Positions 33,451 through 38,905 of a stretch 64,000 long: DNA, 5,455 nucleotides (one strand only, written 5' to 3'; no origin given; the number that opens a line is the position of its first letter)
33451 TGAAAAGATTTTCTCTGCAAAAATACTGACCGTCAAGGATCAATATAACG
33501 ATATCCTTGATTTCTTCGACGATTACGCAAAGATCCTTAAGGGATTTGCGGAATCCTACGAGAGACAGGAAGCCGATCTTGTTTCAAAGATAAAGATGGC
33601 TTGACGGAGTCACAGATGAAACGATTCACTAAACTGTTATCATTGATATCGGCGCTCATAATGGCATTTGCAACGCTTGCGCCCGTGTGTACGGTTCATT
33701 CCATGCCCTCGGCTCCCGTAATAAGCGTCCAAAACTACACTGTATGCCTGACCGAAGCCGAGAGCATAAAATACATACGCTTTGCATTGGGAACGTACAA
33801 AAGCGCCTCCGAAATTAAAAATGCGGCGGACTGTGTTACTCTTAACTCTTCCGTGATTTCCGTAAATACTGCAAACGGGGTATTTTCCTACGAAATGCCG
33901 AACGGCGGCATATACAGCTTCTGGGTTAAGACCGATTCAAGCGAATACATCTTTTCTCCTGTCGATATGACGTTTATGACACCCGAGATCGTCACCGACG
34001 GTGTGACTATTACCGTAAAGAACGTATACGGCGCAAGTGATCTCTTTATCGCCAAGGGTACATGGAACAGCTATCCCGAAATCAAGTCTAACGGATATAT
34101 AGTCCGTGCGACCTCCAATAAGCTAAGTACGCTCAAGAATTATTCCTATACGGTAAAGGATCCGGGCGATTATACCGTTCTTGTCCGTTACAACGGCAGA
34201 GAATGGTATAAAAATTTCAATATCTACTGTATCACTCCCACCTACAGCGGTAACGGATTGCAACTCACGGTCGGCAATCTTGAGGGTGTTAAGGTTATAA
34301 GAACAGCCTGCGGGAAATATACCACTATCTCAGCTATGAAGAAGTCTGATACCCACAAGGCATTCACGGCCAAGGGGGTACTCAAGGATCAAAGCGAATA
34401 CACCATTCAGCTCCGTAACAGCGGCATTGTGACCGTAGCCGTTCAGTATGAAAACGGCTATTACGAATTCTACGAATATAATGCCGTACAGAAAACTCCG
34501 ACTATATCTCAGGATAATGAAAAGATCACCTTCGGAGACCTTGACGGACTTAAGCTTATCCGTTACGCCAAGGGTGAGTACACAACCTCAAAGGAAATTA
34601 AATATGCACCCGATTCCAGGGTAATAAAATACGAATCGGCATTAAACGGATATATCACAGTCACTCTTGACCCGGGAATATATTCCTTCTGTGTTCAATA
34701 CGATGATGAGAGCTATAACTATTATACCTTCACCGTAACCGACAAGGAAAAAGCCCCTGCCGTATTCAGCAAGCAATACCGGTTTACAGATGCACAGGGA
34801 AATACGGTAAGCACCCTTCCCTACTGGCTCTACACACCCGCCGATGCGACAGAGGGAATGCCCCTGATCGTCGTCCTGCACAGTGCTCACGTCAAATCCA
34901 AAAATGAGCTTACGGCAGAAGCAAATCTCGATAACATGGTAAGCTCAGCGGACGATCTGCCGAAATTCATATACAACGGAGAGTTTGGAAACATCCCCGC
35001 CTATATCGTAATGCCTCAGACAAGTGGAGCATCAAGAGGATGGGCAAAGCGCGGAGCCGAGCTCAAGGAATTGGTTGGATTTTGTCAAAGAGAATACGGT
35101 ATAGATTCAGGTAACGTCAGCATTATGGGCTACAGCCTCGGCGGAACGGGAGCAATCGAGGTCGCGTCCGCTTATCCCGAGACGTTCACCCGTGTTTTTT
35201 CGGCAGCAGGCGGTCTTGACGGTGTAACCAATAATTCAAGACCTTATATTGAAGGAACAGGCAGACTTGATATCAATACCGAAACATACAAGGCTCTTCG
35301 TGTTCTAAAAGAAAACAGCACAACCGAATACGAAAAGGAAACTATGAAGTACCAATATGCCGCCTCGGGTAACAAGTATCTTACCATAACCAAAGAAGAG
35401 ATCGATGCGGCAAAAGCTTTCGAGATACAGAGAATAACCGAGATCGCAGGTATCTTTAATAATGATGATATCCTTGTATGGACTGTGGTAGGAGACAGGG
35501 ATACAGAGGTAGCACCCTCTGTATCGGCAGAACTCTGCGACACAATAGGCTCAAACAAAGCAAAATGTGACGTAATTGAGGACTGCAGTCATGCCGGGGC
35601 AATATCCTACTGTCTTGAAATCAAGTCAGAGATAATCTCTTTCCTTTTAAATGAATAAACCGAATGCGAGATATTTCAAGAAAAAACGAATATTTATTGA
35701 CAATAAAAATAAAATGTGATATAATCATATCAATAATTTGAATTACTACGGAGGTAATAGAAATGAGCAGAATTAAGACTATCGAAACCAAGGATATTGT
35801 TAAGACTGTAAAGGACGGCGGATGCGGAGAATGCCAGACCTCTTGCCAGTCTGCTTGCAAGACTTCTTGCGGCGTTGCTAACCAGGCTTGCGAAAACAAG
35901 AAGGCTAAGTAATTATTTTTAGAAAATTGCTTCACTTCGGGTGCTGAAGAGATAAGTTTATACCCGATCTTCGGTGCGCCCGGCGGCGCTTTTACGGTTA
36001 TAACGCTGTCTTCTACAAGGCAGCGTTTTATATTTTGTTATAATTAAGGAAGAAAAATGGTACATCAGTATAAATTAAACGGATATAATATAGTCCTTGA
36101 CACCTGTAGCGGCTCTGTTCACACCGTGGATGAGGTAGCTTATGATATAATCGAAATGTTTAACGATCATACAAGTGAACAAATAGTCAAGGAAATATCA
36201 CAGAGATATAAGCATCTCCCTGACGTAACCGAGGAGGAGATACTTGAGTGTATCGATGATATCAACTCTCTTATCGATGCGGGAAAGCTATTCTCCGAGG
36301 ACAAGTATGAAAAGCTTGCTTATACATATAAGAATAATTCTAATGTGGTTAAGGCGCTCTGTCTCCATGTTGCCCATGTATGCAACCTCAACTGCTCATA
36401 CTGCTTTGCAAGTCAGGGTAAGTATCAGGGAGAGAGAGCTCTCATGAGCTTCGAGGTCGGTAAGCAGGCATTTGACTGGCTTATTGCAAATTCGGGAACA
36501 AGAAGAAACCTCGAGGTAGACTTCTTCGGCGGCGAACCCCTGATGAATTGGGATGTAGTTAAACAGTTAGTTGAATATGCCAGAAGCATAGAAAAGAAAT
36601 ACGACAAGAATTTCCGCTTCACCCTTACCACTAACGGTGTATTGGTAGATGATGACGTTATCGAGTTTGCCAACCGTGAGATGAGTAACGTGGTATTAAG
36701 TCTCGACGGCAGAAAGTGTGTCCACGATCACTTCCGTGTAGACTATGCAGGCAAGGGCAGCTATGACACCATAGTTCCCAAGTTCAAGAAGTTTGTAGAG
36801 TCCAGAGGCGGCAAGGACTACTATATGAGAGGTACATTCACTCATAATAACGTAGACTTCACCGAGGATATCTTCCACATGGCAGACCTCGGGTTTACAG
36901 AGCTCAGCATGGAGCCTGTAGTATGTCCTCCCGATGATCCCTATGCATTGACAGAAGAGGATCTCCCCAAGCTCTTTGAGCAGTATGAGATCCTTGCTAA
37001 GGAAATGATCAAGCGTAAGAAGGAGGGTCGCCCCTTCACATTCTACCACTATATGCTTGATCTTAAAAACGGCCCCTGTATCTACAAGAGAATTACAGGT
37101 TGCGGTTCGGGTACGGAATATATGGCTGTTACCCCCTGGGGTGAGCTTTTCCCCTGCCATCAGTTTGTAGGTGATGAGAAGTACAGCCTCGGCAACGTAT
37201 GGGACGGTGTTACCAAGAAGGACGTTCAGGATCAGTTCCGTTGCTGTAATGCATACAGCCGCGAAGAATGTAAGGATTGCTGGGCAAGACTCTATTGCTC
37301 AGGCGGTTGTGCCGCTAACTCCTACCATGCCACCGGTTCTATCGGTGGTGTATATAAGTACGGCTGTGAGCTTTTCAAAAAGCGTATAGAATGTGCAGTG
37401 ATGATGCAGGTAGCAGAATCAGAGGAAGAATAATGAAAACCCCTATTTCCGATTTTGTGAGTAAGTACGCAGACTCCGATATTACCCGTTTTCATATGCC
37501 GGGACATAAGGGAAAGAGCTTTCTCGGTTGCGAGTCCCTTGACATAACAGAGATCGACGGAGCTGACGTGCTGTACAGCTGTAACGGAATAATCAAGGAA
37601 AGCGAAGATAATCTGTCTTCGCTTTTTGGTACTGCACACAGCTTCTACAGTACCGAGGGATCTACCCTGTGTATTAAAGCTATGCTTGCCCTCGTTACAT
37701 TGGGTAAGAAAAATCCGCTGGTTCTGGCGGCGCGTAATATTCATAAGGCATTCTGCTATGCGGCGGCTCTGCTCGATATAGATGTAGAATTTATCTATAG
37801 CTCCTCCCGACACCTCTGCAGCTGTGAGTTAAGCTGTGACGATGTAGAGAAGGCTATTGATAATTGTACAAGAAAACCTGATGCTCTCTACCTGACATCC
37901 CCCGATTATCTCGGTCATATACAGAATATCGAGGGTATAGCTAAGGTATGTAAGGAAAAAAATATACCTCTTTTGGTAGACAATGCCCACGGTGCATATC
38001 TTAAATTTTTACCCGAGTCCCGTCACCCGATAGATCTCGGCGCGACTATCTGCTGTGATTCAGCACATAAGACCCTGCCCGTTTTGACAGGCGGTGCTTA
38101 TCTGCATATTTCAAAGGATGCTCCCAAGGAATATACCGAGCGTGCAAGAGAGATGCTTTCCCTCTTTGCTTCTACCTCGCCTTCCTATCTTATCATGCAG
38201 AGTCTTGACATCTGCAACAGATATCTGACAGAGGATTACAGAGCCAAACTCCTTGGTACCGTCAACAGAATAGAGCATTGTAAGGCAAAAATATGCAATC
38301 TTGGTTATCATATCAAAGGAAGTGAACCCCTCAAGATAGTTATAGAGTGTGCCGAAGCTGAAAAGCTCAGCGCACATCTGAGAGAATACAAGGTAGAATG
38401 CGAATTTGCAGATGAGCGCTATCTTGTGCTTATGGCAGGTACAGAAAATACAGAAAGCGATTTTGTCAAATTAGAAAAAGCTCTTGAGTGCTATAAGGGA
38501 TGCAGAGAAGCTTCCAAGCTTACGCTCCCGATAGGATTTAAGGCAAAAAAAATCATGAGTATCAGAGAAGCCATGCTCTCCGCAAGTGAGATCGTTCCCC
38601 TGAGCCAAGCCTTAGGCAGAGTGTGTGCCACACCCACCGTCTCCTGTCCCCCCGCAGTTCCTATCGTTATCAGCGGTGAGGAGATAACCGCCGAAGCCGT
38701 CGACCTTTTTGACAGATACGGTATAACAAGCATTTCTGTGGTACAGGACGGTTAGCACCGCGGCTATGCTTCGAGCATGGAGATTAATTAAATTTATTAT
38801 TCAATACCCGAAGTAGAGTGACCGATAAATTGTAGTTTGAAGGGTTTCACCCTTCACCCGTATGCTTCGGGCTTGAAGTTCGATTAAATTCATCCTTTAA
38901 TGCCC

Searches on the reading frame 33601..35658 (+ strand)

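Call 59: search_protein_families(library=pfam, proteins=[window:33601-35658:+], max_evalue=0.001)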
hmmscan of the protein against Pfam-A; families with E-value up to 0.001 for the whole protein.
window:33601-35658:+ (685 aa): 2 families
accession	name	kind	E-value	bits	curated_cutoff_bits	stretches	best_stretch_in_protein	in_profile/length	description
PF00756.26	Esterase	-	4.7e-08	33.5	22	1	489-653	100-213/251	Putative esterase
PF12146.15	Hydrolase_4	-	0.00077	19.3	27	0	487-664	61-232/239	Serine aminopeptidase, S33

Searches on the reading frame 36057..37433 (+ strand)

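Call 59: search_protein_families(library=pfam, proteins=[window:36057-37433:+], max_evalue=0.001)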
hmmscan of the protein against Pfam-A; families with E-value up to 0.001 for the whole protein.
window:36057-37433:+ (458 aa): 4 families
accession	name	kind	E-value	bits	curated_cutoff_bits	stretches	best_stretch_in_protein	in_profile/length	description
PF04055.27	Radical_SAM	-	1.2e-14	55.2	29.5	1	106-245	4-135/166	Radical SAM superfamily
PF13353.11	Fer4_12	-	1.1e-10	42.4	22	1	102-218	8-115/137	4Fe-4S single cluster domain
PF05402.18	PqqD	-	1.1e-05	26.1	23.4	1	12-68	3-60/67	Coenzyme PQQ synthesis protein D (PqqD)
PF13186.11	SPASM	-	0.0008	20.1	21.5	0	349-409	1-67/67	Iron-sulfur cluster-binding domain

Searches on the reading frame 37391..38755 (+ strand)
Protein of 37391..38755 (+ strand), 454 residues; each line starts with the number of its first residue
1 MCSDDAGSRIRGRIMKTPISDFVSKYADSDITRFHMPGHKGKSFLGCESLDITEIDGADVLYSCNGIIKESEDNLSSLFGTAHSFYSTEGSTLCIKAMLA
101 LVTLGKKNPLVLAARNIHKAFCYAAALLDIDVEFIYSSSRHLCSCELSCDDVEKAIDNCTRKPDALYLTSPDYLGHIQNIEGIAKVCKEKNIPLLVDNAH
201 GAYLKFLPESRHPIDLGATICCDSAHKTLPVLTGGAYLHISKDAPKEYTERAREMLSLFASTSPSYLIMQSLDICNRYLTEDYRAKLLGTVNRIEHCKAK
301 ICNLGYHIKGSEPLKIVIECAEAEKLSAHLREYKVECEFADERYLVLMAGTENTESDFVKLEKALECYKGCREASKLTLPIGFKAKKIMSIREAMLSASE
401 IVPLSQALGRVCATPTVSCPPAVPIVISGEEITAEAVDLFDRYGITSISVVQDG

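Call 11: find_encoding_contigs(protein=window:37391-38755:+, flank=10000, max_places=10)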
Protein window:37391-38755:+ (454 aa): no gene with exactly this product is on record in the collection.

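Call 59: search_protein_families(library=pfam, proteins=[window:37391-38755:+], max_evalue=0.001)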
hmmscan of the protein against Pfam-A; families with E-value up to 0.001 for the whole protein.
window:37391-38755:+ (454 aa): 3 families
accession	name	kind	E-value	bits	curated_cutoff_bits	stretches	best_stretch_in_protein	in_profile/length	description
PF01276.26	OKR_DC_1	-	6.5e-34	117.8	27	1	17-305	1-320/417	Orn/Lys/Arg decarboxylase, major domain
PF03711.20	OKR_DC_1_C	-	5.7e-06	27.1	24.2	1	392-436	56-100/132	Orn/Lys/Arg decarboxylase, C-terminal domain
PF01053.26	Cys_Met_Meta_PP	-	8.4e-05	21.7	27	1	147-228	125-199/381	Cys/Met metabolism PLP-dependent enzyme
